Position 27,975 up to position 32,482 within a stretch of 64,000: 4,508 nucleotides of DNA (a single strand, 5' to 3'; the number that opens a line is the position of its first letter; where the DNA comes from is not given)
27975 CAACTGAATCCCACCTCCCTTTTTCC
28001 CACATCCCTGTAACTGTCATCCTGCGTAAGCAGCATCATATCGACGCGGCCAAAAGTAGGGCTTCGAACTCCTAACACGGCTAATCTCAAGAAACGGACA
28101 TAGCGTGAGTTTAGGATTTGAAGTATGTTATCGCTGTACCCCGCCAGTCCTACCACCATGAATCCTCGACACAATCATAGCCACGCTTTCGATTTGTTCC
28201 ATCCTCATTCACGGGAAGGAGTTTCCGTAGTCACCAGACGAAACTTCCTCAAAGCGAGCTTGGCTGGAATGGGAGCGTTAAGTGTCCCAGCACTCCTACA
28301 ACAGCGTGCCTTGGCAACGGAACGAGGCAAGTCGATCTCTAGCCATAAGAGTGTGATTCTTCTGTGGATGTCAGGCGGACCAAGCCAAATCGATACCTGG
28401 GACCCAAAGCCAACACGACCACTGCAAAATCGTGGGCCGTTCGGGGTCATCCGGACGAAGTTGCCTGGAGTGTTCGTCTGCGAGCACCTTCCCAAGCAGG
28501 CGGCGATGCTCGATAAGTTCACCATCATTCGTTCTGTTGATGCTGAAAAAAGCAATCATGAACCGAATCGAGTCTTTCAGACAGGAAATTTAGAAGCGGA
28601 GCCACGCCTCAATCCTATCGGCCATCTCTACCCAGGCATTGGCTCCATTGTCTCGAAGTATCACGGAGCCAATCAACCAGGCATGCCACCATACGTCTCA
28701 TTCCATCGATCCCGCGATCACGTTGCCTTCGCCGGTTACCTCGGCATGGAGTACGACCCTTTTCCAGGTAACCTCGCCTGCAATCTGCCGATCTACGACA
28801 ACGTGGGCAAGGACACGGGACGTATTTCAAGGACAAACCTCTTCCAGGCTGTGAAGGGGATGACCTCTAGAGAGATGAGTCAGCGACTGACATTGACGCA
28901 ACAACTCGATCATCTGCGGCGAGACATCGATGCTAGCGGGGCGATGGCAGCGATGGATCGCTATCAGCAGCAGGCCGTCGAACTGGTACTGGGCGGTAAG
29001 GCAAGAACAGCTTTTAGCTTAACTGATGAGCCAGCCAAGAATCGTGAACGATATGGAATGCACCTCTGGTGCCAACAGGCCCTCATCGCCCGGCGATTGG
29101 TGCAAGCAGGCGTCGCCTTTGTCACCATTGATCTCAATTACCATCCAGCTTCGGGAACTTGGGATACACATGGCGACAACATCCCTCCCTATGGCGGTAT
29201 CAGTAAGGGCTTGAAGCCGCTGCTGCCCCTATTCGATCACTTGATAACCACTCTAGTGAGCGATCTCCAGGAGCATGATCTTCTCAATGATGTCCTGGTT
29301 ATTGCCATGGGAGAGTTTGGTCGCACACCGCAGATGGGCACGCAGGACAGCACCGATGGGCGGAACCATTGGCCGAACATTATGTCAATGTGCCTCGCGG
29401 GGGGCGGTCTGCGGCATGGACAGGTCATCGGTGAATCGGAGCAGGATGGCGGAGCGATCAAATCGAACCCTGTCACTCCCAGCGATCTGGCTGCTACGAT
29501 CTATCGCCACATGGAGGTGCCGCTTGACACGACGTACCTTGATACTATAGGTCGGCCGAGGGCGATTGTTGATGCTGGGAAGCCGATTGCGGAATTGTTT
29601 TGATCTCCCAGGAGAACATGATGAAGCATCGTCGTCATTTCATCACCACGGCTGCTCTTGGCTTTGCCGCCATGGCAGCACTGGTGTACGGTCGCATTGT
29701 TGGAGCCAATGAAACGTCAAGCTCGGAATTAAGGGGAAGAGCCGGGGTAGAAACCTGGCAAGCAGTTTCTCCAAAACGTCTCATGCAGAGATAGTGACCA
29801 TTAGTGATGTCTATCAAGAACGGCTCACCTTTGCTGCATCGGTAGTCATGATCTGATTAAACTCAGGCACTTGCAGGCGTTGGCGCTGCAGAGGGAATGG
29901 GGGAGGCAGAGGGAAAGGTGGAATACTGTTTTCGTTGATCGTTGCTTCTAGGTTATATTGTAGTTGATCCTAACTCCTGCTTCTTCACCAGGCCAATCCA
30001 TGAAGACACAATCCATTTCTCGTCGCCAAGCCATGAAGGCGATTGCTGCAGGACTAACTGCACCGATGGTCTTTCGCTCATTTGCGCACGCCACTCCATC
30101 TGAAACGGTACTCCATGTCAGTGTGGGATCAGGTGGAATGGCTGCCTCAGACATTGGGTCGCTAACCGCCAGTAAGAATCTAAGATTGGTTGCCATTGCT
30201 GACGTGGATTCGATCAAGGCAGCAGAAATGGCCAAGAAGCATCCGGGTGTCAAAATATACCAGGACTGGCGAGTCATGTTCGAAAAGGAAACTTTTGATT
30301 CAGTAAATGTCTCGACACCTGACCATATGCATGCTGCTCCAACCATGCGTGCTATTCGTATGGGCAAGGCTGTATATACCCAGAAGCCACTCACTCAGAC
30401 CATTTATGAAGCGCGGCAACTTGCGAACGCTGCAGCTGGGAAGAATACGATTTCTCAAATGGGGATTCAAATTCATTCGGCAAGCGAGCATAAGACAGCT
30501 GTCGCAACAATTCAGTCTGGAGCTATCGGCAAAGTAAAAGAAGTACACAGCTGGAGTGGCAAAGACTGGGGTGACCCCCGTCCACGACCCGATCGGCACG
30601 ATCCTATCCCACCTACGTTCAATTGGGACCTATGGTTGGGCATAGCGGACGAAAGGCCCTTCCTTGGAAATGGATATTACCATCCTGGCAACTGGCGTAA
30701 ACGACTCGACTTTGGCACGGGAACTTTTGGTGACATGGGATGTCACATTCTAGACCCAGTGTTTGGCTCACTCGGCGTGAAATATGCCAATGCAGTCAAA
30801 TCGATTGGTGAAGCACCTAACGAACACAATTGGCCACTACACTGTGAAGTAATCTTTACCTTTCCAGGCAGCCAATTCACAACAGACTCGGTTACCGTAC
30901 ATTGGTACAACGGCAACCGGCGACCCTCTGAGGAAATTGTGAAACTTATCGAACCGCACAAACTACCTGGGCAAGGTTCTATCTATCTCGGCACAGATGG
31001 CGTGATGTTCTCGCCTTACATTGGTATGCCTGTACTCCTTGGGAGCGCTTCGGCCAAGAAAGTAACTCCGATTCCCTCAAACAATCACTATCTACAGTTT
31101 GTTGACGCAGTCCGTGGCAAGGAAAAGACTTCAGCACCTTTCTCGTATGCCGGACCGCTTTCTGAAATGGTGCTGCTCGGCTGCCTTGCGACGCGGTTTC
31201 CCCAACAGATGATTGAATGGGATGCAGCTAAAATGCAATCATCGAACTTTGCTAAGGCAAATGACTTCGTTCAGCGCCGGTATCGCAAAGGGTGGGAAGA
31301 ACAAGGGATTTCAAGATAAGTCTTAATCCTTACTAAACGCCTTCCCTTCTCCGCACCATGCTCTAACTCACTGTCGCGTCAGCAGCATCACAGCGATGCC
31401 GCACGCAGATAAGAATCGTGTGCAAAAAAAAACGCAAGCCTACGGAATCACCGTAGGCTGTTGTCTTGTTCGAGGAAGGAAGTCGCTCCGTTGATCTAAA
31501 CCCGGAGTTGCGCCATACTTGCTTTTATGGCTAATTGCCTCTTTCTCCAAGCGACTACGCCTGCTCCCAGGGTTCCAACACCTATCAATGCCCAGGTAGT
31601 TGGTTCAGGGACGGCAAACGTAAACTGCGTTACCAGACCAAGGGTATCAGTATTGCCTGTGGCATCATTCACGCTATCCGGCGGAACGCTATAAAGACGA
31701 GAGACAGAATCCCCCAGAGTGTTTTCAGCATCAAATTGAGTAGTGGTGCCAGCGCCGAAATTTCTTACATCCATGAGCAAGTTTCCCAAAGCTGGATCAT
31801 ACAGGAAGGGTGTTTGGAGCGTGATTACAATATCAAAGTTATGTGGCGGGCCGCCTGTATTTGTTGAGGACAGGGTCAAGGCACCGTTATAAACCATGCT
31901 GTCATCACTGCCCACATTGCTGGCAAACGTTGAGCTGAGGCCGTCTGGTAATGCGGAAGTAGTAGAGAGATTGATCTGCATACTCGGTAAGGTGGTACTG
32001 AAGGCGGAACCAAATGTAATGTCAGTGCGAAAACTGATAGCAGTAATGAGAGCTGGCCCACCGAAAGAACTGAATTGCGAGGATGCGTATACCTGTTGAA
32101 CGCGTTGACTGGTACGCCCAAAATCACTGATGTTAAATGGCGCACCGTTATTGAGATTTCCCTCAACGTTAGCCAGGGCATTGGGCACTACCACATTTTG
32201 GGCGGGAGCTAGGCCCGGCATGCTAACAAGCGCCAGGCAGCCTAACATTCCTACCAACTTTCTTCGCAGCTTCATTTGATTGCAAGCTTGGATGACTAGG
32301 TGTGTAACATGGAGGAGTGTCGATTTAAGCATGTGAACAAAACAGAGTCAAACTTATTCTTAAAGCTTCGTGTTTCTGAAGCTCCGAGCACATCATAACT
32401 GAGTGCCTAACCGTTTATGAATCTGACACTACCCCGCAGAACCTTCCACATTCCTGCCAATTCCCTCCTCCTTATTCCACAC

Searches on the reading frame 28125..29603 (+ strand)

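Call 47: search_protein_families(library=pfam, proteins=[window:28125-29603:+], max_evalue=0.01)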
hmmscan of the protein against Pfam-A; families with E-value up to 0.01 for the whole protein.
window:28125-29603:+ (492 aa): 2 families
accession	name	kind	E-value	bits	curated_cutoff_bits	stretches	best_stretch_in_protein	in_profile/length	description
PF07394.17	DUF1501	-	1.4e-80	271.8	27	1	75-492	2-390/390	Protein of unknown function (DUF1501)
PF10518.14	TAT_signal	-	0.0023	18.2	22.7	1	36-54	2-20/21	TAT (twin-arginine translocation) pathway signal sequence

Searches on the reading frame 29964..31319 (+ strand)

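Call 47: search_protein_families(library=pfam, proteins=[window:29964-31319:+], max_evalue=0.01)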
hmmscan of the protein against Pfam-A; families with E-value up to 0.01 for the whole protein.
window:29964-31319:+ (451 aa): 3 families
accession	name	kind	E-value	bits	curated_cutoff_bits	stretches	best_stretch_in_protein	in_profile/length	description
PF01408.29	GFO_IDH_MocA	-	1.5e-15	58.3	24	1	54-166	6-118/120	Oxidoreductase family, NAD-binding Rossmann fold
PF19051.5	GFO_IDH_MocA_C2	-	1e-11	45.3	23.3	1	212-289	45-120/254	Oxidoreductase family, C-terminal alpha/beta domain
PF22725.1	GFO_IDH_MocA_C3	-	5.2e-08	33.4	27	0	240-314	31-107/124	GFO/IDH/MocA C-terminal domain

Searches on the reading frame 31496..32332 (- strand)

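Call 47: search_protein_families(library=pfam, proteins=[window:31496-32332:-], max_evalue=0.01)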
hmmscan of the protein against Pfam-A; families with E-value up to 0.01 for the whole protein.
window:31496-32332:- (278 aa): 1 family
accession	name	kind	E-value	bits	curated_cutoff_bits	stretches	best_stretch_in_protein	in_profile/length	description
PF07589.16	PEP-CTERM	-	3.7e-06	27.2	20.7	1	240-265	1-24/24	PEP-CTERM motif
